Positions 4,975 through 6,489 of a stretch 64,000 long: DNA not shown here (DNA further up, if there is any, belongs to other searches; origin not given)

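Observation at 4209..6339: Split ArsA: two tandem, overlapping half-ArsA/Get3-like ATPase genes immediately after an acyl-CoA ligase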

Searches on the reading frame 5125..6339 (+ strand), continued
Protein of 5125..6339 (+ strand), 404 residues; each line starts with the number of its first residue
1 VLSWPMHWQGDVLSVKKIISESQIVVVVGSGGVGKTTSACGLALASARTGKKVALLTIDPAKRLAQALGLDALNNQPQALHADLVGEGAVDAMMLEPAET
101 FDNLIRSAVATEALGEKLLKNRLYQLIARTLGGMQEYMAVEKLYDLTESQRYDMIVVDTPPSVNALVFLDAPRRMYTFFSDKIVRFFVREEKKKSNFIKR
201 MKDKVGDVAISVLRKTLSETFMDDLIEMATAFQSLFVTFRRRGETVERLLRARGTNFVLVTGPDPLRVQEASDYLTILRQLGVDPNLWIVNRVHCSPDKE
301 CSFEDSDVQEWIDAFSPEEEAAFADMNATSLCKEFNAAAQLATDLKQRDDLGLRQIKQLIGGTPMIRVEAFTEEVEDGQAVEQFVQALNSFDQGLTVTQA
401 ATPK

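Call 22: find_encoding_contigs(protein=P0057, flank=8000, max_places=1)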
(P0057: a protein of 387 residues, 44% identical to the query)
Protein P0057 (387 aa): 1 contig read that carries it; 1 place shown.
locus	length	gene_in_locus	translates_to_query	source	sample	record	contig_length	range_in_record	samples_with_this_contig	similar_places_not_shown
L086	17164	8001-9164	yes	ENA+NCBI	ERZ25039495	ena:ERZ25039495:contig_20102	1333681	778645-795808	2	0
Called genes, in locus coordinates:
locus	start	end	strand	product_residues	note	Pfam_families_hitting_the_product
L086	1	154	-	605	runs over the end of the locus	PF01590:GAF, PF13185:GAF_2, PF00158:Sigma54_activat, PF14532:Sigma54_activ_2, PF07728:AAA_5 (weak), PF25601:AAA_lid_14, PF02954:HTH_8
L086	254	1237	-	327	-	-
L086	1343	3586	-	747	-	-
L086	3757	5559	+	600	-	PF00501:AMP-binding, PF23562:AMP-binding_C_3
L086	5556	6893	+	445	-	PF25302:NADase_transloc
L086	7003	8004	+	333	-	PF01656:CbiA (weak), PF02374:ArsA_ATPase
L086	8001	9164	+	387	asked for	PF01656:CbiA, PF02374:ArsA_ATPase, PF10609:ParA (weak), PF13614:AAA_31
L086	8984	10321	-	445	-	PF10092:DUF2330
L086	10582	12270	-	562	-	-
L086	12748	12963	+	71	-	-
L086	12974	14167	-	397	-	PF05426:Alginate_lyase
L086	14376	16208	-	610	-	PF01055:Glyco_hydro_31_2nd, PF21365:Glyco_hydro_31_3rd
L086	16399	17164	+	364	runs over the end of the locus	PF04055:Radical_SAM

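Call 23: find_encoding_contigs(protein=P0063, flank=8000, max_places=1)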
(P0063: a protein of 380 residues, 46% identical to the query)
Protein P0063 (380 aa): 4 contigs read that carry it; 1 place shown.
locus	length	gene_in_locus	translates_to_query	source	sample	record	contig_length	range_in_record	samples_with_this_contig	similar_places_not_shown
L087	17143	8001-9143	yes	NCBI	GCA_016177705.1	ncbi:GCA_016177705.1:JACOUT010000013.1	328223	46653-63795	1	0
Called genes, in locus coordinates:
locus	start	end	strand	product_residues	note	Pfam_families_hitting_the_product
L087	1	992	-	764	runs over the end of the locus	-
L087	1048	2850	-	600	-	PF00012:HSP70, PF06723:MreB_Mbl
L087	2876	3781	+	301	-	PF00069:Pkinase, PF07714:PK_Tyr_Ser-Thr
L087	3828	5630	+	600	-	PF00501:AMP-binding, PF23562:AMP-binding_C_3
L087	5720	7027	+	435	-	PF25302:NADase_transloc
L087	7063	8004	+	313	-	PF01656:CbiA (weak), PF02374:ArsA_ATPase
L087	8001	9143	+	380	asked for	PF00448:SRP54 (faint), PF01656:CbiA, PF02374:ArsA_ATPase, PF10609:ParA (faint), PF13614:AAA_31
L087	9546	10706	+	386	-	PF04055:Radical_SAM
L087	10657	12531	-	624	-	PF09852:DUF2079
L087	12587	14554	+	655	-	PF13522:GATase_6, PF13537:GATase_7, PF00733:Asn_synthase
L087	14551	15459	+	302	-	-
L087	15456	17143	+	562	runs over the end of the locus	PF13231:PMT_2 (weak)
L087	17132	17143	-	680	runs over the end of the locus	-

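Call 24: find_encoding_contigs(protein=P0034, flank=8000, max_places=1)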
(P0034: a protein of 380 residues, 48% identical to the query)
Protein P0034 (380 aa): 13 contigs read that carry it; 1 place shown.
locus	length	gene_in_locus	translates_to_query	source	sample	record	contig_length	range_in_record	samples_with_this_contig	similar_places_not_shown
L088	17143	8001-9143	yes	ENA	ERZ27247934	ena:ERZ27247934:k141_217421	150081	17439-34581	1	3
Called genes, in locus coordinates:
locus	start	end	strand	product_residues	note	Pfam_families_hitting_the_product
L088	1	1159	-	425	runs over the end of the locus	PF25302:NADase_transloc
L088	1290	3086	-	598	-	PF00501:AMP-binding, PF23562:AMP-binding_C_3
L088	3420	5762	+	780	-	PF00069:Pkinase, PF07714:PK_Tyr_Ser-Thr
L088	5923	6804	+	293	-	-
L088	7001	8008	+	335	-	PF02374:ArsA_ATPase (faint)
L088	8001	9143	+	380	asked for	PF02374:ArsA_ATPase, PF10609:ParA (faint), PF01656:CbiA, PF13614:AAA_31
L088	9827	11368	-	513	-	PF02789:Peptidase_M17_N, PF00883:Peptidase_M17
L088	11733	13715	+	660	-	-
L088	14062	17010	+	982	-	PF00595:PDZ (weak), PF13180:PDZ_2 (weak), PF17820:PDZ_6, PF03572:Peptidase_S41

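Call 35: search_solved_structures(query=window:5140-6336:+, max_evalue=1e-20, show_alignments=1)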
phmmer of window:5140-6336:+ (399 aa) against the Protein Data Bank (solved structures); distinct sequences matched with E-value up to 1e-20: 1.
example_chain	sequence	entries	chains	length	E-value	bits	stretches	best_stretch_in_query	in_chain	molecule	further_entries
6bs3_B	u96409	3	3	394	4.9e-54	187.2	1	16-363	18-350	Anion transporter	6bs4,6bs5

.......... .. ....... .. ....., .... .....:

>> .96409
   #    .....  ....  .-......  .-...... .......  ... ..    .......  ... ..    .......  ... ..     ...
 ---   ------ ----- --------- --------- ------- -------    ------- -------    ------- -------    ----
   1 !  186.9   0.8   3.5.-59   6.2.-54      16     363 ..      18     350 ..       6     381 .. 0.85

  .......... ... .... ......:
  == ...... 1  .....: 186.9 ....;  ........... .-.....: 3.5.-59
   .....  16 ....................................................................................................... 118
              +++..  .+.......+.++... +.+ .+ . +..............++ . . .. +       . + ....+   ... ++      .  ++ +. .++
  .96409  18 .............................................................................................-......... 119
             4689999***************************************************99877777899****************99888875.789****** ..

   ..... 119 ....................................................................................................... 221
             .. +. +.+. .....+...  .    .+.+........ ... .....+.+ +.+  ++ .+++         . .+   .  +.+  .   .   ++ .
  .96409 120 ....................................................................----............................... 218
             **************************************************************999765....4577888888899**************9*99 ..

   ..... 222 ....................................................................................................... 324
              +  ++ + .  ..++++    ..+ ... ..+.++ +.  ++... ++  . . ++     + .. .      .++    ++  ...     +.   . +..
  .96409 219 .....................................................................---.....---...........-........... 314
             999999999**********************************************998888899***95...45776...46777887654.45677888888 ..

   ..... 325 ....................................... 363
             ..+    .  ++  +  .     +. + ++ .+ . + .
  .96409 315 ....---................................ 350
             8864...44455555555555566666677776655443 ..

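Call 38: find_related_loci(query=A1, collection=metagenome_contigs, flank=8000)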
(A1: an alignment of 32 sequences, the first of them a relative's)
Query A1 (399 aa) in metagenome_contigs; peptide patterns used: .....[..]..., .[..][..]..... (x = any residue, [..] = any of these).
600 stretches matched a pattern (row limit reached: there are more); 594 encode a relative of the query (tblastn E <= 1e-3); the best 80 are kept; 80 distinct loci.
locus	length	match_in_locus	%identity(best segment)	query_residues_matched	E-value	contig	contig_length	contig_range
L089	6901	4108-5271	44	7-383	1e-96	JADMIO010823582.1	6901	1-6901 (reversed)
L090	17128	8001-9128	46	10-384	2e-89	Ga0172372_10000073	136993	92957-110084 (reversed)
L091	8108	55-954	41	5-310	4e-63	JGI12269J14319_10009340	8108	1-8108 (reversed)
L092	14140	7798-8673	38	14-299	1e-61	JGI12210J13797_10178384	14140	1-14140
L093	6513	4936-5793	40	10-289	1e-61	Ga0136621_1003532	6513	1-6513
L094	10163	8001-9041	35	5-372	4e-61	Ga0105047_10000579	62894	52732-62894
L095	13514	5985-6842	37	13-302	8e-61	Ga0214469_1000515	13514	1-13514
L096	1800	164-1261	35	9-372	7e-63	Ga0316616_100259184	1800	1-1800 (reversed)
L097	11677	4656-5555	38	9-306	3e-60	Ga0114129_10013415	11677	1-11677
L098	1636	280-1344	36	9-372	6e-63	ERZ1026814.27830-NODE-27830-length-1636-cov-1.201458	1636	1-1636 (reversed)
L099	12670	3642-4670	35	9-372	4e-60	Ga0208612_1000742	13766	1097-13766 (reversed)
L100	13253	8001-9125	32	9-383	1e-59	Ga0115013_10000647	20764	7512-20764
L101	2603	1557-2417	37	10-293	3e-60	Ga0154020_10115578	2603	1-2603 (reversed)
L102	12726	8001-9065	37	9-372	1e-59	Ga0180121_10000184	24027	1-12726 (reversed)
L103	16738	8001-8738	41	45-288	7e-59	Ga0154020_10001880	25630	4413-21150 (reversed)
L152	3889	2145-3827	41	9-266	1e-54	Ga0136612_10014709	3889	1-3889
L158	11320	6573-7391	41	13-289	3e-54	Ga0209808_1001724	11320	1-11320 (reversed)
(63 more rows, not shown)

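Call 42: search_protein_families(library=pfam, proteins=[L090:5165-6928:+, L090:5135-6943:-, L005:4500-5975:+, L085:5680-7011:+, L088:5923-6801:+], max_evalue=0.01)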
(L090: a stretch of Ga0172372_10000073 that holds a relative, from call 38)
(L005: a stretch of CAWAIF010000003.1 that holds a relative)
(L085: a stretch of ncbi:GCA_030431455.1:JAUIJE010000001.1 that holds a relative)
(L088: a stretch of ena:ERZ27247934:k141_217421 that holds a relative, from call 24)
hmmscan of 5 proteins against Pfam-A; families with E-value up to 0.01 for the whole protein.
L090:5165-6928:+ (588 aa): 1 family
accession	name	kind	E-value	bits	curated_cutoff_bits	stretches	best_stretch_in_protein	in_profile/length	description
PF25302.1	NADase_transloc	-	3.8e-15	56.8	27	1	448-587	26-145/146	NAD glycohydrolase translocation F5/8 type C domain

L090:5135-6943:- (602 aa): 0 families

L005:4500-5975:+ (492 aa): 3 families
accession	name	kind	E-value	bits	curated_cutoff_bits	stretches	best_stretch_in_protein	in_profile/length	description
PF03796.21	DnaB_C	-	6.2e-100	334.2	27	1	198-481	1-255/255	DnaB-like helicase C terminal domain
PF00772.26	DnaB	-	1.5e-31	108.9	23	1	23-124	2-103/103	DnaB-like helicase N terminal domain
PF13481.12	AAA_25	-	3.6e-15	56.5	27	1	204-401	20-190/195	AAA domain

L085:5680-7011:+ (444 aa): 3 families
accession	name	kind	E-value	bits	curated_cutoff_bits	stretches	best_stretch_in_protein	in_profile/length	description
PF25302.1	NADase_transloc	-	2.7e-11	44.3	27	1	307-443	27-145/146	NAD glycohydrolase translocation F5/8 type C domain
PF00754.31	F5_F8_type_C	-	9.9e-06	26.1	28.2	1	309-429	17-115/127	F5/8 type C domain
PF13517.12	FG-GAP_3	-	1.4e-05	26.1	26.9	1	62-116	1-51/61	FG-GAP-like repeat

L088:5923-6801:+ (293 aa): 0 families

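Call 60: search_protein_families(library=pfam, proteins=[L061:6945-7763:-, L060:3632-4705:+, L061:405-2714:+, L076:4-2463:-, L056:1618-2016:-, L076:1542-3446:+, L071:7170-8678:-, L158:4378-4836:+, L063:1954-2460:-, L061:2712-3527:-], max_evalue=0.001)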
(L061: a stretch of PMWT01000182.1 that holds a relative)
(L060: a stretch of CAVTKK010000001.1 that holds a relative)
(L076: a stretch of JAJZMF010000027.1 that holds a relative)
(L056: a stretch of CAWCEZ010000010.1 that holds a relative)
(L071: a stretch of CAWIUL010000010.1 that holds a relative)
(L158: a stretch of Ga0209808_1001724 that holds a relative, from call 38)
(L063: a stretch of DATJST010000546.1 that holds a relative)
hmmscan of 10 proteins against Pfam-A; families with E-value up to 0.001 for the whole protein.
L061:6945-7763:- (273 aa): 2 families
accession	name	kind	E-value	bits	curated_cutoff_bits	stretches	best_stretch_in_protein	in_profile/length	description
PF01740.26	STAS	-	1.4e-21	76.7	22.6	1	160-257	6-106/106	STAS domain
PF13466.11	STAS_2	-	1.7e-12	47.8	29.2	1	171-245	5-80/80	STAS domain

L060:3632-4705:+ (358 aa): 1 family
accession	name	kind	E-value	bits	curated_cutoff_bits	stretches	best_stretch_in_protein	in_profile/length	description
PF01569.27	PAP2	-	6.4e-05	23.1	27.2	1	113-173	59-124/130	PAP2 superfamily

L061:405-2714:+ (770 aa): 1 family
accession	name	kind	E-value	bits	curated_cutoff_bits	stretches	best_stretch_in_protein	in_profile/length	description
PF00282.25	Pyridoxal_deC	-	2.5e-78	263.9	27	1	334-699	2-371/375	Pyridoxal-dependent decarboxylase conserved domain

L076:4-2463:- (820 aa): 0 families

L056:1618-2016:- (133 aa): 0 families

L076:1542-3446:+ (635 aa): 0 families

L071:7170-8678:- (503 aa): 20 families
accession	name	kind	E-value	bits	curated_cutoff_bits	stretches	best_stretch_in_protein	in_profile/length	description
PF01926.29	MMR_HSR1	-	1.1e-54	183.8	21.9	2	44-159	2-113/113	50S ribosome-binding GTPase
PF14714.11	KH_dom-like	-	1.3e-28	99.6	27.3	1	396-476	1-81/81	KH-domain-like of EngA bacterial GTPase enzymes, C-terminal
PF02421.24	FeoB_N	-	1.3e-25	90.2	27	2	218-386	2-156/156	Ferrous iron transport protein B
PF00009.33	GTP_EFTU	-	5e-23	82.1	26.5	2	297-388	87-184/188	Elongation factor Tu GTP binding domain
PF00350.29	Dynamin_N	-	5.7e-15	56.2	27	0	219-251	1-33/168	Dynamin family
PF03193.22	RsgA_GTPase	-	2.3e-11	44.2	30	0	305-388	27-106/174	RsgA GTPase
PF04548.22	AIG1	-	1.3e-08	34.9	27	0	218-324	2-104/212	AIG1 family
PF10662.15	PduV-EutP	-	3.7e-06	27.2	21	0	45-197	5-140/143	Ethanolamine utilisation - propanediol utilisation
PF02492.25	cobW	-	9.6e-06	25.7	20.7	0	254-358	73-171/180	CobW/HypB/UreG, nucleotide-binding domain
PF00071.28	Ras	-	1.3e-05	25.3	21.6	0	219-386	2-156/162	Ras family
PF08477.19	Roc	-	2.1e-05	25.1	27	0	44-70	2-28/119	Ras of Complex, Roc, domain of DAPkinase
PF03308.22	MeaB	-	3e-05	23.6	23.1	0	303-391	149-236/273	Methylmalonyl Co-A mutase-associated GTPase MeaB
PF13238.12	AAA_18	-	0.00011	23.1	29.4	0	44-126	1-76/128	AAA domain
PF02263.25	GBP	-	0.00013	21.7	21.1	0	214-294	19-104/264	Guanylate-binding protein, N-terminal domain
PF00005.33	ABC_tran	-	0.00023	22.2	25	0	218-242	13-37/137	ABC transporter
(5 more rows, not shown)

L158:4378-4836:+ (153 aa): 0 families

L063:1954-2460:- (169 aa): 0 families

L061:2712-3527:- (272 aa): 5 families
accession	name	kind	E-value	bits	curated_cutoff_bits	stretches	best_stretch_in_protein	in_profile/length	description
PF12697.13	Abhydrolase_6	-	7.9e-21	76.2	26.3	1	30-259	3-216/217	Alpha/beta hydrolase family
PF00561.26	Abhydrolase_1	-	1.1e-17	65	25.8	1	30-140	5-111/245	alpha/beta hydrolase fold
PF12146.15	Hydrolase_4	-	1.1e-12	48.2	27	1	23-123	2-109/239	Serine aminopeptidase, S33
PF00975.26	Thioesterase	-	0.00016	22.4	26.4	1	28-110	3-86/226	Thioesterase domain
PF00756.26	Esterase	-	0.00048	20.4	22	1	76-112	102-137/251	Putative esterase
